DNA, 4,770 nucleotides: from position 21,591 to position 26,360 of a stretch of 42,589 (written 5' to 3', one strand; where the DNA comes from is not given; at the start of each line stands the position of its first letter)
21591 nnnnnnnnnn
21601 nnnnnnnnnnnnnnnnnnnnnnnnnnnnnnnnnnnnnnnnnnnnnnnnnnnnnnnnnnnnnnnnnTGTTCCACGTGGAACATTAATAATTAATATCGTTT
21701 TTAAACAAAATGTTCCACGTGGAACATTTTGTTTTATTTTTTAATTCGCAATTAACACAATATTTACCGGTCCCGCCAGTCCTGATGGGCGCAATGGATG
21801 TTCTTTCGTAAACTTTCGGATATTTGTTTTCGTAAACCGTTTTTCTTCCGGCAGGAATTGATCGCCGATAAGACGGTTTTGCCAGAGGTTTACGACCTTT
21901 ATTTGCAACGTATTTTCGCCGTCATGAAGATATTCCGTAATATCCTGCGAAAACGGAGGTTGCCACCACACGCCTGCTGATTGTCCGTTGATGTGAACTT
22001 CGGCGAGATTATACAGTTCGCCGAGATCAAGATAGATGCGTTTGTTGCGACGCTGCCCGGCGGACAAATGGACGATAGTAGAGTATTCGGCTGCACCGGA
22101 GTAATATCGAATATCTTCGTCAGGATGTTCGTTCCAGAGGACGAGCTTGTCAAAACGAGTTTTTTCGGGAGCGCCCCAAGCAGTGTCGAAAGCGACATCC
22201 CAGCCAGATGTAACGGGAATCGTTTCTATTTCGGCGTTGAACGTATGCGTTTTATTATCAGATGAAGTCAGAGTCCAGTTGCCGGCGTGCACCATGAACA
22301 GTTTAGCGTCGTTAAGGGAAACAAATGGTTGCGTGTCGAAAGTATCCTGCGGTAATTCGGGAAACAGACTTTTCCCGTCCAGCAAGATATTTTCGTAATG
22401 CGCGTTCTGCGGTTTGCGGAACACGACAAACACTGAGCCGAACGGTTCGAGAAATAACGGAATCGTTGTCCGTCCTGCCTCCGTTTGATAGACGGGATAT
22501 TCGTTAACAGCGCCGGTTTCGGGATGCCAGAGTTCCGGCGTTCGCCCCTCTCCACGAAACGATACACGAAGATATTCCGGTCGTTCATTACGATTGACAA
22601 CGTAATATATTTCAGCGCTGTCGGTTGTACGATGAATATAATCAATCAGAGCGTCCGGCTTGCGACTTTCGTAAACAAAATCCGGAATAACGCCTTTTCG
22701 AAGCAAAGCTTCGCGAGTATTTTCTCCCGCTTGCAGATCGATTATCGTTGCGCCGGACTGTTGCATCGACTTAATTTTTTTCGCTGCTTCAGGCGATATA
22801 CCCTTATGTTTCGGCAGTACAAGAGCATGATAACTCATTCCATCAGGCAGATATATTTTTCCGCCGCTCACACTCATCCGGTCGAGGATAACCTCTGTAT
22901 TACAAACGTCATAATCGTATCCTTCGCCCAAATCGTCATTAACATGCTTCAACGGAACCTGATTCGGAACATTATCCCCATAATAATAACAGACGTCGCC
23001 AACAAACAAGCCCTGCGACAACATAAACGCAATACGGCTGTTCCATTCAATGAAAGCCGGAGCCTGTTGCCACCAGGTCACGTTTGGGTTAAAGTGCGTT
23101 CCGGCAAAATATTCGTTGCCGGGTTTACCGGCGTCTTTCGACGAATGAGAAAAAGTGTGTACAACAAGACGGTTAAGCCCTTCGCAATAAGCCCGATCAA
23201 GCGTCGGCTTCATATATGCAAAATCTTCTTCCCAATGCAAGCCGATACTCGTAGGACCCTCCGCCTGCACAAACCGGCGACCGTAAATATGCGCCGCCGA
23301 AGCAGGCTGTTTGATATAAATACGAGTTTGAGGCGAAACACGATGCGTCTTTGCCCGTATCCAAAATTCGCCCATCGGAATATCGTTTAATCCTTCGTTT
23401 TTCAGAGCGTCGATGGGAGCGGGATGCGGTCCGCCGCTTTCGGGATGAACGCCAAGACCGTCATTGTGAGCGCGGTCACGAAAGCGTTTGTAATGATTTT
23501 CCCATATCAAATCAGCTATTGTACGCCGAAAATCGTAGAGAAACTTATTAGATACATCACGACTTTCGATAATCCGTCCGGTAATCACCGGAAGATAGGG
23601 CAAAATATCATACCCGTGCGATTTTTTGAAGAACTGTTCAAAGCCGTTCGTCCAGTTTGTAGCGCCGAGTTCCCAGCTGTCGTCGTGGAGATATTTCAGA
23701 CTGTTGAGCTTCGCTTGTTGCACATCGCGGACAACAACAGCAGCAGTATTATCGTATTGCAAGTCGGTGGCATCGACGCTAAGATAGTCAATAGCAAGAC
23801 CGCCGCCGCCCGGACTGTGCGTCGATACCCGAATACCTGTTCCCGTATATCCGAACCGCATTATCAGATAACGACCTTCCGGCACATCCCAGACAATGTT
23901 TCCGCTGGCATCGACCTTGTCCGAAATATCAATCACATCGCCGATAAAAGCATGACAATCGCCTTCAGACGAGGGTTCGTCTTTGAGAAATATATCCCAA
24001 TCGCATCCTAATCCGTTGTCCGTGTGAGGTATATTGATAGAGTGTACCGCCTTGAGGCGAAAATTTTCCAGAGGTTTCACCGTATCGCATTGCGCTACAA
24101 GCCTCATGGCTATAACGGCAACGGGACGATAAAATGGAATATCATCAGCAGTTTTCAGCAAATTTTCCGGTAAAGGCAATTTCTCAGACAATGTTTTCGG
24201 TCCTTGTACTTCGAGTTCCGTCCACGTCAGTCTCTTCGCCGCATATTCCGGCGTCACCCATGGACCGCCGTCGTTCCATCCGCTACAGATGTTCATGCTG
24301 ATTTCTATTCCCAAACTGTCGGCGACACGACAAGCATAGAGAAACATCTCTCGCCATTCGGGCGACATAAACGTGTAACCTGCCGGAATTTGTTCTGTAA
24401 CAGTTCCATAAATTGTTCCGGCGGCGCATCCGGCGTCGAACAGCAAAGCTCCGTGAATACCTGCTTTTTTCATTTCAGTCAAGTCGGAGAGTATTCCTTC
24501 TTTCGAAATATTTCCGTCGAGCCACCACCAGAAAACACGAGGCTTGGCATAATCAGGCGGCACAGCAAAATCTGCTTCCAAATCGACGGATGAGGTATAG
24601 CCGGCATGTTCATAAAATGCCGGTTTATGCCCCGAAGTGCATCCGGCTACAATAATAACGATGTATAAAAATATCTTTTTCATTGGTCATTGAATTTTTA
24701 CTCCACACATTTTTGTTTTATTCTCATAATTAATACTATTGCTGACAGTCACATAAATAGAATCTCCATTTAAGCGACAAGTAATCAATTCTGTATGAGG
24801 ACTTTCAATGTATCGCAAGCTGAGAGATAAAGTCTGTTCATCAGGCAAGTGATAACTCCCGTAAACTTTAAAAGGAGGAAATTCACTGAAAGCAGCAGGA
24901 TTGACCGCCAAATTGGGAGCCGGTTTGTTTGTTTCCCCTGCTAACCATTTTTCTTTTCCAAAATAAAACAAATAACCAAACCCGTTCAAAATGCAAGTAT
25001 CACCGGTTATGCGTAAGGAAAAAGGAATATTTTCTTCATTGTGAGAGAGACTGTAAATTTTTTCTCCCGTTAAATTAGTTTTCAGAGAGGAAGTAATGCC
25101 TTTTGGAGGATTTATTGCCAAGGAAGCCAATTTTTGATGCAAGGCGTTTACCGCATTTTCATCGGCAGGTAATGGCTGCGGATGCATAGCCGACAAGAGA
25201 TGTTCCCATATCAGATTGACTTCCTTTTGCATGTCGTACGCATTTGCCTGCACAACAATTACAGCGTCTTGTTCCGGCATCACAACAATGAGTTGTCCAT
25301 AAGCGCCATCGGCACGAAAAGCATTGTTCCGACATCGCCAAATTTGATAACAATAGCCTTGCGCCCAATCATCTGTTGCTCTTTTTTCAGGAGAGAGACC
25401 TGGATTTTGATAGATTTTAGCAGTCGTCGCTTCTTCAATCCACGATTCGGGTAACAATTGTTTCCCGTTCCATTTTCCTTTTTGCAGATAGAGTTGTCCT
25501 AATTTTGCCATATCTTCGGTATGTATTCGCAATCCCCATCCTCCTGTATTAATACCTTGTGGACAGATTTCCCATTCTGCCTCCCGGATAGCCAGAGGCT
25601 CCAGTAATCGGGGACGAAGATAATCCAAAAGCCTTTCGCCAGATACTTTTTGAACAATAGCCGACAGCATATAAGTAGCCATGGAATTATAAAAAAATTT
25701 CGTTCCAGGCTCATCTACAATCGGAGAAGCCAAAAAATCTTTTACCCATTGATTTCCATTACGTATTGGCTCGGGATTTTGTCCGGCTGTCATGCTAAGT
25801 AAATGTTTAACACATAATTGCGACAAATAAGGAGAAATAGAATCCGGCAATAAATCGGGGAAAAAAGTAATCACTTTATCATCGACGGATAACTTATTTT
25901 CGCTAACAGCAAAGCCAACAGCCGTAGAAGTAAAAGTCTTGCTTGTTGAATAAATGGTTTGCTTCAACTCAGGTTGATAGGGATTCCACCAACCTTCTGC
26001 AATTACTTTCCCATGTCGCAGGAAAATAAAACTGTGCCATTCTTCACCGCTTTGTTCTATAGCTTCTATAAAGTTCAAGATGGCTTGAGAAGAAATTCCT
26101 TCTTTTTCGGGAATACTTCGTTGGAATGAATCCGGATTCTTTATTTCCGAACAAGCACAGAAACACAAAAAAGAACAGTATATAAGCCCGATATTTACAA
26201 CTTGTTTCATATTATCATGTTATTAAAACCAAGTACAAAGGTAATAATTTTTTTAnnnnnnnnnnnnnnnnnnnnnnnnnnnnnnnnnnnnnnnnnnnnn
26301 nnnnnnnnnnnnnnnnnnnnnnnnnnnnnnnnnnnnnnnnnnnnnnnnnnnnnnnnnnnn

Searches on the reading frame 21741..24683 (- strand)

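Call 10: search_protein_families(library=pfam, proteins=[window:21741-24683:-], max_evalue=0.0001)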
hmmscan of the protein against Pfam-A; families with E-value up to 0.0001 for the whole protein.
window:21741-24683:- (980 aa): 3 families
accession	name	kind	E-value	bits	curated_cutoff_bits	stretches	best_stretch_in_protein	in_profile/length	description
PF17132.9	Glyco_hydro_106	-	6.5e-172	574.2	29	2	41-648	2-623/743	alpha-L-rhamnosidase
PF02837.24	Glyco_hydro_2_N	-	1e-06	29.2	28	1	817-942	29-145/169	Glycosyl hydrolases family 2, sugar binding domain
PF22666.2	Glyco_hydro_2_N2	-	3.9e-06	27.5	27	0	865-936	50-123/167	Glycosyl hydrolase 2 galactose-binding domain-like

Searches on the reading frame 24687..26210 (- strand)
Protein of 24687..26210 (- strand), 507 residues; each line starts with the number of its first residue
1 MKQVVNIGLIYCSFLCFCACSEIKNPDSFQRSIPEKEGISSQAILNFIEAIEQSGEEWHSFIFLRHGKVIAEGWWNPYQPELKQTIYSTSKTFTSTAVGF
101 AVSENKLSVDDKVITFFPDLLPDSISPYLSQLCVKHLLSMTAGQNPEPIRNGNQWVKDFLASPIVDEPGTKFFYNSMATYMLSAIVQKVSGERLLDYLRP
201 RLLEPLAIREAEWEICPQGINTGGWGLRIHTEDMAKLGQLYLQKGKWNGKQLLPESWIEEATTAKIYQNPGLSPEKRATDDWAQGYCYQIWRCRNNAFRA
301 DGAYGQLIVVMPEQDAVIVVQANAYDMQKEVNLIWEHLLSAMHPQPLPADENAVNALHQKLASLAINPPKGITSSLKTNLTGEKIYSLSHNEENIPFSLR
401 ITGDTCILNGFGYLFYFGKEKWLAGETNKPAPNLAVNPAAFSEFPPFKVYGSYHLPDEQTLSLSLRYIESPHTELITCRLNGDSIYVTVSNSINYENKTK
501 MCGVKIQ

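Call 10: search_protein_families(library=pfam, proteins=[window:24687-26210:-], max_evalue=0.0001)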
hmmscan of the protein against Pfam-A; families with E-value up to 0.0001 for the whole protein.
window:24687-26210:- (507 aa): 1 family
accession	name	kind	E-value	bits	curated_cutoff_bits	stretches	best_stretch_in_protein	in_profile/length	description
PF00144.29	Beta-lactamase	-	1.2e-33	117.1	27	1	61-330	19-316/329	Beta-lactamase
